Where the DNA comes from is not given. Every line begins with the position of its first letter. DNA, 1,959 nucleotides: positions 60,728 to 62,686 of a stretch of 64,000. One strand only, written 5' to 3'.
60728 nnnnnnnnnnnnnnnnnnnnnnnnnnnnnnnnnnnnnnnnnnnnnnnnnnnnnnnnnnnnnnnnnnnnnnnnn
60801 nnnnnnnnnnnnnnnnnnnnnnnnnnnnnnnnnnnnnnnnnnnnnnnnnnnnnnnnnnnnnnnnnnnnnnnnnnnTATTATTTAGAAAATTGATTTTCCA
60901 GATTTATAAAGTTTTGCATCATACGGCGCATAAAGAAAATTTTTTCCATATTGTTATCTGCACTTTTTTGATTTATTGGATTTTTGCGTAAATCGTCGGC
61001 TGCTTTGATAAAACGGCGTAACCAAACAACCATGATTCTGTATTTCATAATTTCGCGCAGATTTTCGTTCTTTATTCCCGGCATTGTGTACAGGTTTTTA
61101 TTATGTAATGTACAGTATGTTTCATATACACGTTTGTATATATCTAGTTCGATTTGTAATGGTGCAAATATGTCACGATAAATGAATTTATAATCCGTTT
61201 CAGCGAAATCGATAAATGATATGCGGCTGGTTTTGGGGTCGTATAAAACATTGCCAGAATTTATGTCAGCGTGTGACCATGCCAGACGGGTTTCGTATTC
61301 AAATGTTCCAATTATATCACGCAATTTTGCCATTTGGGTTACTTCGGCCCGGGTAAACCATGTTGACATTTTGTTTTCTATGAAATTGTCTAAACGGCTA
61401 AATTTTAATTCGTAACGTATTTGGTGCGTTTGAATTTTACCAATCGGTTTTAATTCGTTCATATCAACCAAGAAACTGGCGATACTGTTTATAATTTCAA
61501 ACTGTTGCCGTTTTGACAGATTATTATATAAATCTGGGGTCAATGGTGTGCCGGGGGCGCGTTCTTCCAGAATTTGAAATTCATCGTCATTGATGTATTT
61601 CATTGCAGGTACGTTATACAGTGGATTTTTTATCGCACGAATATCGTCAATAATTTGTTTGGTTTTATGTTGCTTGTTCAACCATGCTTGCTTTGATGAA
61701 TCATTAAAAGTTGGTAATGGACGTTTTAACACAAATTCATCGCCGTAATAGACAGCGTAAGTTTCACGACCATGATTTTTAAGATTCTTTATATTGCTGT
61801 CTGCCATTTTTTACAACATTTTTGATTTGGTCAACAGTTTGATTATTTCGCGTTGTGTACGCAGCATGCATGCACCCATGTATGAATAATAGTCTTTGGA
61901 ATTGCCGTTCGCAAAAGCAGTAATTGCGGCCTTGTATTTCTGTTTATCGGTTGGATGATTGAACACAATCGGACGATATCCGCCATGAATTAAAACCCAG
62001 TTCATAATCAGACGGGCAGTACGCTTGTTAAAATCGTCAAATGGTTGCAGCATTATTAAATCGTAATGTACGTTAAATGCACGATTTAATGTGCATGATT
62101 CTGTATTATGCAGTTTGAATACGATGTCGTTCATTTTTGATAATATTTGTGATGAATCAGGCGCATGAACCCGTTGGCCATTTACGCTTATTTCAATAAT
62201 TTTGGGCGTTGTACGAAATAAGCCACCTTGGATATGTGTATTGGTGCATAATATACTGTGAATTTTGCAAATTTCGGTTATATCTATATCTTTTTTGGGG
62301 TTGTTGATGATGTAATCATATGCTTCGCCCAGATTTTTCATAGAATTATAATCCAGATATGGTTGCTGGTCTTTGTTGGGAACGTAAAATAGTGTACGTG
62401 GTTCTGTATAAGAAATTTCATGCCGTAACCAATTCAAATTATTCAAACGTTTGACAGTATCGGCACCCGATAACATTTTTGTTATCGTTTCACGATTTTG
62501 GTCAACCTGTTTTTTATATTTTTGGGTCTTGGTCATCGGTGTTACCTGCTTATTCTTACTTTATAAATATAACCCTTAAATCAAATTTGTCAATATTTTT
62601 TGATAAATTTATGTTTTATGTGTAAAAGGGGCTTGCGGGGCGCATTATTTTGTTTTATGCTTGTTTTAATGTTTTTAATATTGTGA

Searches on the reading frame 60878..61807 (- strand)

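Call 37: search_protein_families(library=pfam, proteins=[window:60878-61807:-], max_evalue=0.0001)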
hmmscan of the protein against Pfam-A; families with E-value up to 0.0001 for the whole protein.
window:60878-61807:- (309 aa): 3 families
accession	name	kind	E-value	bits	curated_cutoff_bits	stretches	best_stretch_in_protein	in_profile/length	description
PF01636.29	APH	-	1.2e-09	38.7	23.2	1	16-213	13-206/239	Phosphotransferase enzyme family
PF01633.27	Choline_kinase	-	2.8e-05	24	29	1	153-213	145-200/300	Choline/ethanolamine kinase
PF19974.5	TCAD9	-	6.1e-05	22.8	40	1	160-221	282-341/429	Ternary complex associated domain 9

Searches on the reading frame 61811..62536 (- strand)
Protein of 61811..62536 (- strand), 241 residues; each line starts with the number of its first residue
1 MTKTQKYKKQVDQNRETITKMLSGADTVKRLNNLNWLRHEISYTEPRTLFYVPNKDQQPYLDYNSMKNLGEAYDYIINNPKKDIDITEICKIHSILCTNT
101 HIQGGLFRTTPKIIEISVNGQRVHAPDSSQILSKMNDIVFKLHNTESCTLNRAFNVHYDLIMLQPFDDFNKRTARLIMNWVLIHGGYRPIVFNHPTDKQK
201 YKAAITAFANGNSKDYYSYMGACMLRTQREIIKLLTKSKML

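Call 37: search_protein_families(library=pfam, proteins=[window:61811-62536:-], max_evalue=0.0001)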
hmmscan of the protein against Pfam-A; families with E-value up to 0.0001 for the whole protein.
window:61811-62536:- (241 aa): 1 family
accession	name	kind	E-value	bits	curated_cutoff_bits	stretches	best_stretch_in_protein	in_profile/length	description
PF02661.23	Fic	-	5e-12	46.9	24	1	84-182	2-93/93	Fic/DOC family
